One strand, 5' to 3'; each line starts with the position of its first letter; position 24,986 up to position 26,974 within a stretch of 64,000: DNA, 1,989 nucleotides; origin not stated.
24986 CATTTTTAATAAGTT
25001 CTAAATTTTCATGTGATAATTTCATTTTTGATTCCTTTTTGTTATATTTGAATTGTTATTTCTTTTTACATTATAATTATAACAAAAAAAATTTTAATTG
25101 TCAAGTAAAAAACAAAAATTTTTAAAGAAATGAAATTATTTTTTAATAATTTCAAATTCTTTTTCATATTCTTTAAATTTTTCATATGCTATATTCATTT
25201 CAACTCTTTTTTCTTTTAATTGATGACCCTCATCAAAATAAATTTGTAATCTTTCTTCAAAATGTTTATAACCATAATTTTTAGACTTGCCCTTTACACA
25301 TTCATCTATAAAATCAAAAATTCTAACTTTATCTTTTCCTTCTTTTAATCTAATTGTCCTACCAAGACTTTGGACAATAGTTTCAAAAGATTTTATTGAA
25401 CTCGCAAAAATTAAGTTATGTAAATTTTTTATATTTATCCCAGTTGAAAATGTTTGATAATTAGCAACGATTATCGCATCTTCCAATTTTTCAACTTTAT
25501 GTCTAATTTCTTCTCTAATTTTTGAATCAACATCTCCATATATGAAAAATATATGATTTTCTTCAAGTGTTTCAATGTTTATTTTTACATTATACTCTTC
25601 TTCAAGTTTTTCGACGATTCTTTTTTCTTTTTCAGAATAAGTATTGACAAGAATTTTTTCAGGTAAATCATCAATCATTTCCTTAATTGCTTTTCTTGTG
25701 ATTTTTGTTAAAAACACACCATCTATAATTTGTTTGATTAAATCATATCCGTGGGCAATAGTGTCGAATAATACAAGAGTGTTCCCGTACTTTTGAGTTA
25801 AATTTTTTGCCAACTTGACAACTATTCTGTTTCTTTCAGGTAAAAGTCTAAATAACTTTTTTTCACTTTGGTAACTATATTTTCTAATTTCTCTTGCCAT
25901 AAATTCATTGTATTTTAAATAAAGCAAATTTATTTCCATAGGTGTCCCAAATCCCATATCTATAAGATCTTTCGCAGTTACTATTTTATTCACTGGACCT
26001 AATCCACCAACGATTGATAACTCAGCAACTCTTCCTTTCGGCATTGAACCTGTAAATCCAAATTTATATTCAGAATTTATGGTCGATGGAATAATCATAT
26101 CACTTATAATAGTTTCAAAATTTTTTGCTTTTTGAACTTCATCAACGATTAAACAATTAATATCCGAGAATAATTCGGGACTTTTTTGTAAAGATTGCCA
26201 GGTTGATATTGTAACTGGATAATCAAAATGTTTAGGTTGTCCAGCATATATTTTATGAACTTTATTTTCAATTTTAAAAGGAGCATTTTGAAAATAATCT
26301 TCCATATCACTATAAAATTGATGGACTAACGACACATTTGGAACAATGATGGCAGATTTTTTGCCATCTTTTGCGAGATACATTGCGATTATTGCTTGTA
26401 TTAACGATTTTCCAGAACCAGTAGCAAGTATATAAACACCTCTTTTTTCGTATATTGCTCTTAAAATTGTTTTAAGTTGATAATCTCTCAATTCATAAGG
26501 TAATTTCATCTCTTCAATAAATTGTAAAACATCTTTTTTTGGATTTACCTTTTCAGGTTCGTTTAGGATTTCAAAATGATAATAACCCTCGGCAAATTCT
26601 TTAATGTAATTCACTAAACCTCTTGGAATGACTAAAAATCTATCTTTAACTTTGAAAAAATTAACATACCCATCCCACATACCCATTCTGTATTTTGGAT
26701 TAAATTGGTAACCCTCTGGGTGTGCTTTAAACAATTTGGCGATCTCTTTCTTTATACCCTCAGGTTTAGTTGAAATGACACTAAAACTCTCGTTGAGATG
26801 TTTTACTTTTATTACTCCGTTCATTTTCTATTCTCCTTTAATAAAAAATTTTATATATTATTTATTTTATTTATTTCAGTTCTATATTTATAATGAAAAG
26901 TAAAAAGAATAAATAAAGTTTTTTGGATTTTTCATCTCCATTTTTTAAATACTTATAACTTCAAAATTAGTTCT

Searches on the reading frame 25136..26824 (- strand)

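Call 18: search_protein_families(library=pfam, proteins=[window:25136-26824:-], max_evalue=0.001)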
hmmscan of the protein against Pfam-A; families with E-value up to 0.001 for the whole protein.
window:25136-26824:- (562 aa): 7 families
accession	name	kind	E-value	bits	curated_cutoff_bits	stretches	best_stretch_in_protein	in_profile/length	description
PF04851.21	ResIII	-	2.7e-15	57.1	22.5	1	110-259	2-160/164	Type III restriction enzyme, res subunit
PF00270.35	DEAD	-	6.3e-12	46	26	1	114-235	2-131/167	DEAD/DEAH box helicase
PF21241.2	UvsW_N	-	6.9e-10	39.7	25.3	1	5-80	2-73/81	DNA helicase UvsW, N-terminal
PF00271.37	Helicase_C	-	1.4e-06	29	23.5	1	390-493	17-109/110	Helicase conserved C-terminal domain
PF00176.29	SNF2-rel_dom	-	0.00015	21.4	24.9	0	141-259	37-161/290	SNF2-related domain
PF13173.12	AAA_14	-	0.00019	21.8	27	0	221-263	62-101/129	AAA domain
PF18766.7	SWI2_SNF2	-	0.00072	19.7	26.7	0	126-259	18-153/221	SWI2/SNF2 ATPase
